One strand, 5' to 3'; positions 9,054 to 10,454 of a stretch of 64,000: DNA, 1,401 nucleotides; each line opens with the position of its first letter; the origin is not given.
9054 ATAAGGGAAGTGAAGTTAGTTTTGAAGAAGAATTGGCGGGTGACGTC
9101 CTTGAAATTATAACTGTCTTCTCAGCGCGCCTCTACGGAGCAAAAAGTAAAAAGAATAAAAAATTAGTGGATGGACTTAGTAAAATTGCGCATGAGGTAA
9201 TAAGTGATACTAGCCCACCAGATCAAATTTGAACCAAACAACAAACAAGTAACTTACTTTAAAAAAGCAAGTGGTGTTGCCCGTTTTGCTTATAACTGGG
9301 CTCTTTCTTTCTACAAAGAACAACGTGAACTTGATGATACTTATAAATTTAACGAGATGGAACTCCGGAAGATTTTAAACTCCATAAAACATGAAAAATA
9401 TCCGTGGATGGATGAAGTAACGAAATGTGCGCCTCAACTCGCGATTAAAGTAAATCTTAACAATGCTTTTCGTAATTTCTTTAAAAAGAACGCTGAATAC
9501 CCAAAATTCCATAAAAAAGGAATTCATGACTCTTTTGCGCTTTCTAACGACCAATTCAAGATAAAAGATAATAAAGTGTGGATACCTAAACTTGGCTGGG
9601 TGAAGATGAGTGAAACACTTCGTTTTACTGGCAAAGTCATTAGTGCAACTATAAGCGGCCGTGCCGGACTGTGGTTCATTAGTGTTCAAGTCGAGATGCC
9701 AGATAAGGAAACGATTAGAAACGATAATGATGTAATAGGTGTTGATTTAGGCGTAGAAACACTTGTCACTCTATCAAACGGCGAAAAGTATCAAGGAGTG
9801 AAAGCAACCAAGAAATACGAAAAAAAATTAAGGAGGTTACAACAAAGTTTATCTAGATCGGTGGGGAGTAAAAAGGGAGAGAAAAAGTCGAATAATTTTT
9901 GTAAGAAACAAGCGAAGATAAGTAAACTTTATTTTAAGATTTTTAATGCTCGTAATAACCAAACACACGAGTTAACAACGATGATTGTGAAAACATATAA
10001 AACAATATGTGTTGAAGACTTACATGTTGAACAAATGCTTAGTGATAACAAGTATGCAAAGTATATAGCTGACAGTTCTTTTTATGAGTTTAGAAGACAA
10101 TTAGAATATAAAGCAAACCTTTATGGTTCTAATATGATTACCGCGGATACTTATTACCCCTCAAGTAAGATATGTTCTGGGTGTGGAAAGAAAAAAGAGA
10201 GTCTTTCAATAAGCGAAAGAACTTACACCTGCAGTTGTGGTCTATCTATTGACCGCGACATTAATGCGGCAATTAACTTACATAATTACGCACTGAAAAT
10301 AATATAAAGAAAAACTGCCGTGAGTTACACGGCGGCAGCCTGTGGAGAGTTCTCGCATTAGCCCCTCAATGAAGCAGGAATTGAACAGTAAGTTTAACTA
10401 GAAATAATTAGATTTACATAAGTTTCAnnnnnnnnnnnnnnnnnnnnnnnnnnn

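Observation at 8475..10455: IS607 element with a dead transposase but intact TnpB and omega-RNA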

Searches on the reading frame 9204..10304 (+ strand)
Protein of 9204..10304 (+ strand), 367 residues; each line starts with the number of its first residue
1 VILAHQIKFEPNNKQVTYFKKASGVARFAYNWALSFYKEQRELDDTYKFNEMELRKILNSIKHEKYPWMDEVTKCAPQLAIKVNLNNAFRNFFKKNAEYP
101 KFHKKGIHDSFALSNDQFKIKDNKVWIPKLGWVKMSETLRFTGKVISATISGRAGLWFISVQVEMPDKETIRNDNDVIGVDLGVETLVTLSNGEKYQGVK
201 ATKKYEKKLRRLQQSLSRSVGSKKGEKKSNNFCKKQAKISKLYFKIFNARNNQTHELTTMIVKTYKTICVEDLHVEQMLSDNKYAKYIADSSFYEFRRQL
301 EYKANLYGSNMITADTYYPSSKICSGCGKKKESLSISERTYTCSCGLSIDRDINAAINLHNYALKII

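Call 4: search_protein_families(library=pfam, proteins=[window:9204-10304:+], max_evalue=0.01)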
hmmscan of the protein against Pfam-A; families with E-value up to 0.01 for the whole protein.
window:9204-10304:+ (367 aa): 3 families
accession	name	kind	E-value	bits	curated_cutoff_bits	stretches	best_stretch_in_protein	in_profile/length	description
PF07282.18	Cas12f1-like_TNB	-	5.9e-22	78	26.3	1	293-359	1-60/60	Cas12f1-like, TNB domain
PF01385.25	OrfB_IS605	-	2.1e-19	70.4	30.5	1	160-279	1-117/120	Probable transposase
PF12323.14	HTH_OrfB_IS605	-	5.1e-11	42.3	21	1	1-42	1-43/47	Helix-turn-helix domain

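Call 13: find_related_loci(query=window:9204-10304:+, collection=genome_contigs, flank=3000)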
Query window:9204-10304:+ (367 aa) in genome_contigs; peptide patterns used: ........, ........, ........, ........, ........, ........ (x = any residue, [..] = any of these).
70 stretches matched a pattern; 1 encode a relative of the query (tblastn E <= 1e-3); 1 distinct loci.
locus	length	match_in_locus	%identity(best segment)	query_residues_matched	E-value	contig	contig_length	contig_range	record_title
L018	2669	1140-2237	53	1-364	2e-133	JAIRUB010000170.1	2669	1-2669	MAG: Prevotellaceae bacterium isolate Cus372_bin5 k119_1621461, whole genome shotgun sequence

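Call 14: find_homologous_proteins(query=window:9204-10304:+, max_evalue=1e-20)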
Query window:9204-10304:+ (367 aa): 5596 proteins with E <= 1e-20 among 7458 candidates; the best 120 are listed.
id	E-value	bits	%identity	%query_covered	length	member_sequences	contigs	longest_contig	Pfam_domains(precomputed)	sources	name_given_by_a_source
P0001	1.9e-241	818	99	100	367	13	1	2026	PF12323.15,PF01385.26,PF07282.19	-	-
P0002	1.3e-206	704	84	100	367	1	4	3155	PF12323.15,PF01385.26,PF07282.19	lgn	-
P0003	3.6e-205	699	84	99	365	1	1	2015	PF12323.15,PF01385.26,PF07282.19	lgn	-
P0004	1.7e-181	621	74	100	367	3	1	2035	PF12323.15,PF01385.26,PF07282.19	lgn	-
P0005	6.5e-169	580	68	100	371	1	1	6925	PF12323.15,PF01385.26,PF07282.19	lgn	-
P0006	1.0e-167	576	68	100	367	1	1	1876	PF12323.15,PF01385.26,PF07282.19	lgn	-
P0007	2.0e-166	571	69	99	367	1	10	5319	PF12323.15,PF01385.26,PF07282.19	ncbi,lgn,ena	-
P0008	2.2e-162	558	69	93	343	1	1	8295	PF01385.26,PF07282.19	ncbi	-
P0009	8.9e-141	487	60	99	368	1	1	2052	PF12323.15,PF01385.26,PF07282.19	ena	-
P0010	2.4e-140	486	59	99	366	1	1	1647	PF12323.15,PF01385.26,PF07282.19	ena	-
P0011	1.0e-139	484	59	99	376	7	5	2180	PF12323.15,PF01385.26,PF07282.19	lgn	-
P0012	2.7e-137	476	60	99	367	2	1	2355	PF12323.15,PF01385.26,PF07282.19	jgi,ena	-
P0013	1.7e-136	473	59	100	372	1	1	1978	PF12323.15,PF01385.26,PF07282.19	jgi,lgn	jgi:putative transposase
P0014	1.8e-136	473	59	99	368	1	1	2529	PF12323.15,PF01385.26,PF07282.19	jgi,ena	-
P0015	5.1e-136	472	59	99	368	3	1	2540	PF12323.15,PF01385.26,PF07282.19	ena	-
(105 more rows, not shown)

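Call 15: find_encoding_contigs(protein=P0001, flank=5000, max_places=10)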
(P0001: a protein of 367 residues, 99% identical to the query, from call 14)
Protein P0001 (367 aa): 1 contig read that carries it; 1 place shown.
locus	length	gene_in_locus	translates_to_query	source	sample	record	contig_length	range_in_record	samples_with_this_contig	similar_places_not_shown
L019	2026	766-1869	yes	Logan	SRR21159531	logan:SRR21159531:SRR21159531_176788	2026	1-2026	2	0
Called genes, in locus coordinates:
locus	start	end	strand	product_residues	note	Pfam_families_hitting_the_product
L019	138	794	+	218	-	PF00376:MerR, PF12728:HTH_17, PF13411:MerR_1, PF00239:Resolvase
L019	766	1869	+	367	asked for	PF12323:HTH_OrfB_IS605, PF01385:OrfB_IS605, PF07282:Cas12f1-like_TNB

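Call 16: find_encoding_contigs(protein=P0002, flank=5000, max_places=10)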
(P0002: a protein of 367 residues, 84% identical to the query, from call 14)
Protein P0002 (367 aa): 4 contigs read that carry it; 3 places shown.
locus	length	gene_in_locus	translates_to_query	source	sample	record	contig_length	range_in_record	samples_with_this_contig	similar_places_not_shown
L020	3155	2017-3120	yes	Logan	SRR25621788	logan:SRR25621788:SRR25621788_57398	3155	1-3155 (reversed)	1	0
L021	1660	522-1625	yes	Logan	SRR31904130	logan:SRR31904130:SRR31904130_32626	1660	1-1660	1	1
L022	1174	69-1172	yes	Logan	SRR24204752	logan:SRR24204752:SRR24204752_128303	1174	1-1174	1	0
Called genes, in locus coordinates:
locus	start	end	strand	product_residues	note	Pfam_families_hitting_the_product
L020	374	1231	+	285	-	PF02645:DegV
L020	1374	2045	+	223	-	PF13384:HTH_23 (faint), PF00376:MerR, PF12728:HTH_17, PF13411:MerR_1, PF00239:Resolvase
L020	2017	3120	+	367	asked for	PF12323:HTH_OrfB_IS605, PF01385:OrfB_IS605, PF07282:Cas12f1-like_TNB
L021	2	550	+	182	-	?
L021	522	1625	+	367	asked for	PF12323:HTH_OrfB_IS605, PF01385:OrfB_IS605, PF07282:Cas12f1-like_TNB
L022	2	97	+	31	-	?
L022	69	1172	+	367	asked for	PF12323:HTH_OrfB_IS605, PF01385:OrfB_IS605, PF07282:Cas12f1-like_TNB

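Call 21: find_encoding_contigs(protein=window:9204-10304:+, flank=3000, max_places=10)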
Protein window:9204-10304:+ (367 aa): 5 contigs read that carry it; 2 places shown.
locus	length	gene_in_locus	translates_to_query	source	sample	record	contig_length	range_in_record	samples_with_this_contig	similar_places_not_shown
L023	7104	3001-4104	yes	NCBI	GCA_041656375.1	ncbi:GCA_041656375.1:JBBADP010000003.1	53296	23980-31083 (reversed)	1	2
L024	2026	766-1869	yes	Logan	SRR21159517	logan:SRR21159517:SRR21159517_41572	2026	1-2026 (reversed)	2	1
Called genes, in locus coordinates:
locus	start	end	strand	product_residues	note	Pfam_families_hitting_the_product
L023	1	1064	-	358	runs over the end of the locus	-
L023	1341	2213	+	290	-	PF02645:DegV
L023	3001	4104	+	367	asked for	PF12323:HTH_OrfB_IS605, PF01385:OrfB_IS605, PF07282:Cas12f1-like_TNB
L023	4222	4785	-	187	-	PF18978:DUF5714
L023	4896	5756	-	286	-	PF02645:DegV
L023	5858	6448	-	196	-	PF00265:TK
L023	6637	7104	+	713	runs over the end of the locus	PF09371:Tex_N, PF22706:Tex_central_region, PF16921:Tex_YqgF, PF14639:YqgF, PF14635:HHH_7, PF12836:HHH_3, PF17674:HHH_9, PF00575:S1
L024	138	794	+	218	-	PF00376:MerR, PF12728:HTH_17, PF13411:MerR_1, PF00239:Resolvase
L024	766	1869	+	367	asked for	PF12323:HTH_OrfB_IS605, PF01385:OrfB_IS605, PF07282:Cas12f1-like_TNB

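Call 22: list_cluster_members(proteins=[P0001, window:9204-10304:+])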
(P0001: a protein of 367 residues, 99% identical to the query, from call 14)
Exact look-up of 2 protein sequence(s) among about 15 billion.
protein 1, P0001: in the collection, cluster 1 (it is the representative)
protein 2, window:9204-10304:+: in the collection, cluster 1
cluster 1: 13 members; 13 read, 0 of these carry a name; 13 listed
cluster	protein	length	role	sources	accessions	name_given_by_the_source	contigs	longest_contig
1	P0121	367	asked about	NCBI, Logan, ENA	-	-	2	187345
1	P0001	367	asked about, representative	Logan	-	-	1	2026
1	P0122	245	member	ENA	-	-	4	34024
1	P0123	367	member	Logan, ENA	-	-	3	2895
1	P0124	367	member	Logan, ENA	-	-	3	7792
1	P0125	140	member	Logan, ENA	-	-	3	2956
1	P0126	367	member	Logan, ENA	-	-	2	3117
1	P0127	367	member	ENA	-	-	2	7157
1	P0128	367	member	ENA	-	-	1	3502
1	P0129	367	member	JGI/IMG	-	-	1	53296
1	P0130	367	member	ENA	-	-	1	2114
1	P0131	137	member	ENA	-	-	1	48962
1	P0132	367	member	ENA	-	-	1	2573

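Call 24: find_encoding_contigs(protein=P0122, flank=3500, max_places=6)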
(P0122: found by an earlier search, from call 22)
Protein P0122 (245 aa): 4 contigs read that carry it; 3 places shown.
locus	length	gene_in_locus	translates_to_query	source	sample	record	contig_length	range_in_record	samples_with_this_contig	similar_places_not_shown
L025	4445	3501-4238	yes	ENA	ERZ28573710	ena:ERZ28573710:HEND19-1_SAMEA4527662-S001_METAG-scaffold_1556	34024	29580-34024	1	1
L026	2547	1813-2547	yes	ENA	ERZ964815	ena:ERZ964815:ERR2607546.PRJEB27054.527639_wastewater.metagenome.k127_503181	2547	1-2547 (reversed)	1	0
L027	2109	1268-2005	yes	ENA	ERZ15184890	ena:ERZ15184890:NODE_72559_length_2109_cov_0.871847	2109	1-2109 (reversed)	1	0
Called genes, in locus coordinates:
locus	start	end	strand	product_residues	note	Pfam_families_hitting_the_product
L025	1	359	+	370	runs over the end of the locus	PF02653:BPD_transp_2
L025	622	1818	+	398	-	PF13439:Glyco_transf_4, PF13579:Glyco_trans_4_4, PF00534:Glycos_transf_1, PF13692:Glyco_trans_1_4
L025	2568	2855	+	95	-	-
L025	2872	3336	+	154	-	PF12728:HTH_17, PF00376:MerR, PF13411:MerR_1, PF00239:Resolvase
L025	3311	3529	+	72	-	-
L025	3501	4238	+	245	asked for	PF12323:HTH_OrfB_IS605, PF01385:OrfB_IS605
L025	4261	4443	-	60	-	?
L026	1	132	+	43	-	?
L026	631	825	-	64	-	-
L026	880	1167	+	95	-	-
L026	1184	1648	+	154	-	PF12728:HTH_17, PF00376:MerR, PF13411:MerR_1, PF00239:Resolvase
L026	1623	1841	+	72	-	-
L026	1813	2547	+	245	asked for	PF12323:HTH_OrfB_IS605, PF01385:OrfB_IS605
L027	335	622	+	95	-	-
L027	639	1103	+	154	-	PF12728:HTH_17, PF00376:MerR, PF13411:MerR_1, PF00239:Resolvase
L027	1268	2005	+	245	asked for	PF12323:HTH_OrfB_IS605, PF01385:OrfB_IS605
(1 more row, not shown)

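Call 25: find_encoding_contigs(protein=P0131, flank=3500, max_places=6)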
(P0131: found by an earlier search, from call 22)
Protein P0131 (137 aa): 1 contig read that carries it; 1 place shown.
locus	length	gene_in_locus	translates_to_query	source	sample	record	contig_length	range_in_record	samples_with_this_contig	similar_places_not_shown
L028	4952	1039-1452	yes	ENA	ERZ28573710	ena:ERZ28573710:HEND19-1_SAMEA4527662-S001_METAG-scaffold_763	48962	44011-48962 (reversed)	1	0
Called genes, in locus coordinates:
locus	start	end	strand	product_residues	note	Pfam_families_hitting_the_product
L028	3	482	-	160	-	?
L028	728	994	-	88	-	PF01527:HTH_Tnp_1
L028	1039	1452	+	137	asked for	PF07282:Cas12f1-like_TNB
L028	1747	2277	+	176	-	PF00293:NUDIX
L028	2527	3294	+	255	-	-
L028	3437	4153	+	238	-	PF12844:HTH_19, PF13443:HTH_26, PF13560:HTH_31, PF01381:HTH_3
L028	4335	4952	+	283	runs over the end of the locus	PF14808:TMEM164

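Call 26: find_encoding_contigs(protein=P0125, flank=3500, max_places=6)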
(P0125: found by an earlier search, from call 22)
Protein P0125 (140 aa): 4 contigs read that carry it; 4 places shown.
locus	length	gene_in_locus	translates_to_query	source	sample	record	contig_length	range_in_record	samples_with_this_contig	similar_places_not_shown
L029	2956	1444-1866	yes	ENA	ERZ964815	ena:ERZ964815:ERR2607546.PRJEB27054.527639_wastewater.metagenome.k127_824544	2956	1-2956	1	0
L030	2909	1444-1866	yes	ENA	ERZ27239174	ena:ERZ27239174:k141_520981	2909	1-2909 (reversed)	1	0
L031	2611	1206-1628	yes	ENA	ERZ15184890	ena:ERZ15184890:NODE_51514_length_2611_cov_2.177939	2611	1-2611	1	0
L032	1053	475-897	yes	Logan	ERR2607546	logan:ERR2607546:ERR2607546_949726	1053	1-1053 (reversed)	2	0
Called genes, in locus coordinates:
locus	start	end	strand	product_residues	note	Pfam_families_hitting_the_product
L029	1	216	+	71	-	?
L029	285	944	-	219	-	PF00665:rve, PF13683:rve_3, PF13333:rve_2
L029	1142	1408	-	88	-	PF01527:HTH_Tnp_1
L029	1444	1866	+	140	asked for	PF07282:Cas12f1-like_TNB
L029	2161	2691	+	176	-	PF00293:NUDIX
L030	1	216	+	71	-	?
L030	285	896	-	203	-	PF00665:rve, PF13683:rve_3, PF13333:rve_2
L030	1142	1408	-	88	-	PF01527:HTH_Tnp_1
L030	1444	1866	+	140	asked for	PF07282:Cas12f1-like_TNB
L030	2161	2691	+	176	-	PF00293:NUDIX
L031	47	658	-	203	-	PF00665:rve, PF13683:rve_3, PF13333:rve_2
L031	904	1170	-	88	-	PF01527:HTH_Tnp_1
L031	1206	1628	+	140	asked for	PF07282:Cas12f1-like_TNB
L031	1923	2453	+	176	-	PF00293:NUDIX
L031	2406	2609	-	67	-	?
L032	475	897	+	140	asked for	PF07282:Cas12f1-like_TNB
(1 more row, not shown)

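Call 33: search_solved_structures(query=window:9204-10304:+, max_evalue=0.001, show_alignments=2)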
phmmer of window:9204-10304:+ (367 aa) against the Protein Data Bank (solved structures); distinct sequences matched with E-value up to 0.001: 18.
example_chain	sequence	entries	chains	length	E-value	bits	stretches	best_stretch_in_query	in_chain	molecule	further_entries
9yyg_A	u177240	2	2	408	2.2e-59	204.6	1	6-364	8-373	AI-designed RNA-guided nuclease | AI-generated RNA-guided nuclease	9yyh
8iaz_A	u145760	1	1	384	2.6e-51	178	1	6-361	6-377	Transposase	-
8bf8_A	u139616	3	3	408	1.8e-48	168.7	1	6-364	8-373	RNA-guided DNA endonuclease TnpB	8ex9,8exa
8h1j_A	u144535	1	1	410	1.8e-48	168.7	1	6-364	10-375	RNA-guided DNA endonuclease TnpB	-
9j09_A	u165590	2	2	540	5.7e-26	94.7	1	143-363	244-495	Transposase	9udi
9jfo_A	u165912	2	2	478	4.9e-18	68.6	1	228-360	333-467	LaTranC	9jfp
9jfq_A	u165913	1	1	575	8.1e-18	67.9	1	228-360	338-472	LaTranC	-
8j12_A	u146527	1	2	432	4.9e-11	45.6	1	152-359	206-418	Transposase IS605 OrfB C-terminal domain-containing protein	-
8j1j_A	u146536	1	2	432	9.8e-11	44.6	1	152-359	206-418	Transposase IS605 OrfB C-terminal domain-containing protein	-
8j3r_A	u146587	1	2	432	2.6e-10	43.3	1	152-359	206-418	Transposase IS605 OrfB C-terminal domain-containing protein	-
7wju_A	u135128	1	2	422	6e-10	42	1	152-359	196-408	OrfB_Zn_ribbon domain-containing protein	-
8dzj_A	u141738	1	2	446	7e-10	41.8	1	152-359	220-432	OrfB_Zn_ribbon domain-containing protein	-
9nzq_A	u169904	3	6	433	2.1e-09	40.2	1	155-359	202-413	Cas12f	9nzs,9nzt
9nzp_A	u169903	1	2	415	1.2e-08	37.8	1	175-360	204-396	IS200/IS605 family element transposase accessory protein TnpB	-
9i8y_A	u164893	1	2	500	1.4e-08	37.6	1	153-347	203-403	CRISPR-associated endodeoxyribonuclease Cas12f1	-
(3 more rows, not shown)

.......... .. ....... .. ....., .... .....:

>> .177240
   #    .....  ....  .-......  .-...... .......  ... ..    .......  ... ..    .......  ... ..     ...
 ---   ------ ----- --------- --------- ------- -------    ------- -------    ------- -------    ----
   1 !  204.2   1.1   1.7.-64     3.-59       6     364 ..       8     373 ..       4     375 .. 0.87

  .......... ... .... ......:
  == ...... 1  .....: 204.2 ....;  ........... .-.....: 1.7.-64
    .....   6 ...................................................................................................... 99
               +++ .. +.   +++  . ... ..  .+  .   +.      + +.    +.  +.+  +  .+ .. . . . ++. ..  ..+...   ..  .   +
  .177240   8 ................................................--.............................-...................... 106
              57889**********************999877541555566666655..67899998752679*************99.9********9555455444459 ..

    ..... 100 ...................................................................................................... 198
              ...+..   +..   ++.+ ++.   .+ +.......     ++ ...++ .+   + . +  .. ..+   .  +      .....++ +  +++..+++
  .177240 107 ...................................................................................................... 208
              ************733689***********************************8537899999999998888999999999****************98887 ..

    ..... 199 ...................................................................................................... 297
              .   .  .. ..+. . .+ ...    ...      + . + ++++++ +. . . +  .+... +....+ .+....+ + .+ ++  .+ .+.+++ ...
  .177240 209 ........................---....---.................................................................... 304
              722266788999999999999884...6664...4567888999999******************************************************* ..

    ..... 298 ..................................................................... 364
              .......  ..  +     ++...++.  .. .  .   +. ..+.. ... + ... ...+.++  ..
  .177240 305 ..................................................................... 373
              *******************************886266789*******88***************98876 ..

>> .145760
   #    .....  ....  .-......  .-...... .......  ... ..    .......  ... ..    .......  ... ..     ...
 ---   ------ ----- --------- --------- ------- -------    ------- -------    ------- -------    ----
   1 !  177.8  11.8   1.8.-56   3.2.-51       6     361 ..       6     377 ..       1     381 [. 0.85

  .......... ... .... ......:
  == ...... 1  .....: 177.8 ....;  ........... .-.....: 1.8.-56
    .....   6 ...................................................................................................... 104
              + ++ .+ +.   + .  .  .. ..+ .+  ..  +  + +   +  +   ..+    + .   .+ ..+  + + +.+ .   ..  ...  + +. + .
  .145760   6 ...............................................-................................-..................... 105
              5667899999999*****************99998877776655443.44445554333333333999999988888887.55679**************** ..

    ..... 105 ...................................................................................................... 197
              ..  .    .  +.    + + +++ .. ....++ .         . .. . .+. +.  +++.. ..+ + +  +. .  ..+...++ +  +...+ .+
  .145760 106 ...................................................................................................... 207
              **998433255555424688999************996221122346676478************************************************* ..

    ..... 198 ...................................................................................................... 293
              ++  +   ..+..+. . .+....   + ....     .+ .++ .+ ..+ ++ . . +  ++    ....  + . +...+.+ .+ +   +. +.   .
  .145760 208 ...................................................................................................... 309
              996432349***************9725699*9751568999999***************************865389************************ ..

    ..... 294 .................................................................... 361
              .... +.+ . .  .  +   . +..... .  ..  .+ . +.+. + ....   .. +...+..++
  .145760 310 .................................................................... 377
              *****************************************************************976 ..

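Call 35: find_encoding_contigs(protein=P0124, flank=4000, max_places=6)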
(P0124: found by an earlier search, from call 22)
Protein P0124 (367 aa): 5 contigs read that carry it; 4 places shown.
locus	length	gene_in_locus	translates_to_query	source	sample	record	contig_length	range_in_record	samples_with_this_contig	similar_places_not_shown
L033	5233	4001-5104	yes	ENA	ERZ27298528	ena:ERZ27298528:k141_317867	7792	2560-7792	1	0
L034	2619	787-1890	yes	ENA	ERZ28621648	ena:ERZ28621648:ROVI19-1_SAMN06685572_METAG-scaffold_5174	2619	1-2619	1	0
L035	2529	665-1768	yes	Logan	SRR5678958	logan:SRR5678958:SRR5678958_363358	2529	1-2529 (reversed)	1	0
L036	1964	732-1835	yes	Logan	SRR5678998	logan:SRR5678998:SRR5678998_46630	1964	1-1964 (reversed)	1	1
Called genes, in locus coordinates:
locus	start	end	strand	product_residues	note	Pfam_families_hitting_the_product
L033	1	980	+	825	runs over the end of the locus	PF04231:Endonuclease_1, PF02368:Big_2, PF00932:LTD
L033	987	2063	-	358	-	-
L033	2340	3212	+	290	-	PF02645:DegV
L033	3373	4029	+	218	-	PF00376:MerR, PF12728:HTH_17, PF13411:MerR_1, PF00239:Resolvase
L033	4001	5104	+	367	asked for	PF12323:HTH_OrfB_IS605, PF01385:OrfB_IS605, PF07282:Cas12f1-like_TNB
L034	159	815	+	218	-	PF00376:MerR, PF12728:HTH_17, PF13411:MerR_1, PF00239:Resolvase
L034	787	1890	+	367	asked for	PF12323:HTH_OrfB_IS605, PF01385:OrfB_IS605, PF07282:Cas12f1-like_TNB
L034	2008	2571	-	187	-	PF18978:DUF5714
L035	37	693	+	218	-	PF00376:MerR, PF12728:HTH_17, PF13411:MerR_1, PF00239:Resolvase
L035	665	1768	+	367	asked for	PF12323:HTH_OrfB_IS605, PF01385:OrfB_IS605, PF07282:Cas12f1-like_TNB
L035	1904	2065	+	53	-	-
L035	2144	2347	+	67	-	-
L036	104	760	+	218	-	PF00376:MerR, PF12728:HTH_17, PF13411:MerR_1, PF00239:Resolvase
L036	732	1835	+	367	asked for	PF12323:HTH_OrfB_IS605, PF01385:OrfB_IS605, PF07282:Cas12f1-like_TNB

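Call 36: find_encoding_contigs(protein=P0127, flank=4000, max_places=6)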
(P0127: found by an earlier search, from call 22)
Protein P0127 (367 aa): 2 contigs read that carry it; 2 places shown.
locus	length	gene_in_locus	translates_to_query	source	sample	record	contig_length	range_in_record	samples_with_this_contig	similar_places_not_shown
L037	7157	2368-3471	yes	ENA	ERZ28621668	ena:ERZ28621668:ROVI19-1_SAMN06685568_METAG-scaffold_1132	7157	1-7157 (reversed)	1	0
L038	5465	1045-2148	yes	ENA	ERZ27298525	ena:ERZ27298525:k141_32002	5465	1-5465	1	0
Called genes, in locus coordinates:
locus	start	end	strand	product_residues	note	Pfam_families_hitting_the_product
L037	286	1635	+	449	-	PF13173:AAA_14, PF13635:DUF4143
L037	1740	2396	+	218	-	PF00376:MerR, PF12728:HTH_17, PF13411:MerR_1, PF00239:Resolvase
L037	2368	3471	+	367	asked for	PF12323:HTH_OrfB_IS605, PF01385:OrfB_IS605, PF07282:Cas12f1-like_TNB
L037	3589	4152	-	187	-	PF18978:DUF5714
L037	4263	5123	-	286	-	PF02645:DegV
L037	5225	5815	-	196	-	PF00265:TK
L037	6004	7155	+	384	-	?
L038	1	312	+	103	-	?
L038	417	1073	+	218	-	PF00376:MerR, PF12728:HTH_17, PF13411:MerR_1, PF00239:Resolvase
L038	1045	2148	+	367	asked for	PF12323:HTH_OrfB_IS605, PF01385:OrfB_IS605, PF07282:Cas12f1-like_TNB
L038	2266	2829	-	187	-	PF18978:DUF5714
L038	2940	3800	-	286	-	PF02645:DegV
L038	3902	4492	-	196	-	PF00265:TK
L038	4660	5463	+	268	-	?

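Call 43: find_related_loci(query=A1, collection=viral_contigs, flank=1500)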
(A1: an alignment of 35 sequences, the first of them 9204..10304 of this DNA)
Query A1 (367 aa) in viral_contigs; peptide patterns used: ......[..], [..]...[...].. (x = any residue, [..] = any of these).
207 stretches matched a pattern; 196 encode a relative of the query (tblastn E <= 1e-3); the best 80 are kept; 80 distinct loci.
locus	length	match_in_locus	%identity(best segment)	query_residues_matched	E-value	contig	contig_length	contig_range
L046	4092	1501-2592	49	1-364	8e-117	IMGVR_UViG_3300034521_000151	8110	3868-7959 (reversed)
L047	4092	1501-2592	49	1-364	2e-116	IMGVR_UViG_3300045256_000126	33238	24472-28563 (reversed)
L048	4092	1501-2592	49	1-364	4e-117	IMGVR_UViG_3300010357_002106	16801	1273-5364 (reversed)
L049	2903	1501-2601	50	1-367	2e-115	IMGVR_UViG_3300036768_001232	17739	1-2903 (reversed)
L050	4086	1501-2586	49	1-363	4e-111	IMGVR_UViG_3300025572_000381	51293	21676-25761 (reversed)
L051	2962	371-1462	49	1-364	9e-107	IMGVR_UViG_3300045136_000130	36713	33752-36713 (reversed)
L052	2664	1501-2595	49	1-364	2e-107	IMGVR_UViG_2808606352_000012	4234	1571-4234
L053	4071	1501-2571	44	1-363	4e-106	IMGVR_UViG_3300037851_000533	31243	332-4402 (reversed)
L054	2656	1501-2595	49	1-364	3e-107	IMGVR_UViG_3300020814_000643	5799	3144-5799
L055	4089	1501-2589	43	1-363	9e-102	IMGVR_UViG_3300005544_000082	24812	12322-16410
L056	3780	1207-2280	48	1-359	1e-100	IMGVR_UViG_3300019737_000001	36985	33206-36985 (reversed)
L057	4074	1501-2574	48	1-359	1e-100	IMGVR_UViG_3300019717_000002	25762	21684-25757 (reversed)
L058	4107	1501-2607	44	1-363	3e-100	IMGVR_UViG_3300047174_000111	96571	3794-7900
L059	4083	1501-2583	45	3-364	5e-99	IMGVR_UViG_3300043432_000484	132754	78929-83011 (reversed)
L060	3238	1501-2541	45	1-353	8e-99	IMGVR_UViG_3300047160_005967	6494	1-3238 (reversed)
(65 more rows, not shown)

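Call 50: find_encoding_contigs(protein=P0004, flank=1500, max_places=4)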
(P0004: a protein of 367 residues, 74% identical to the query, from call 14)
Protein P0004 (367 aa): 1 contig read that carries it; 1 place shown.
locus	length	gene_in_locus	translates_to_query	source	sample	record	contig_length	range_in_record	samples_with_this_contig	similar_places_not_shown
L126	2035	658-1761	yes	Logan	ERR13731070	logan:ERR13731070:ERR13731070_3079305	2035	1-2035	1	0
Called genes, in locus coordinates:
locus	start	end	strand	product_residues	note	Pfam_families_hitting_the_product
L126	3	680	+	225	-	?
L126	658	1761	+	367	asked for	PF12323:HTH_OrfB_IS605, PF01385:OrfB_IS605, PF07282:Cas12f1-like_TNB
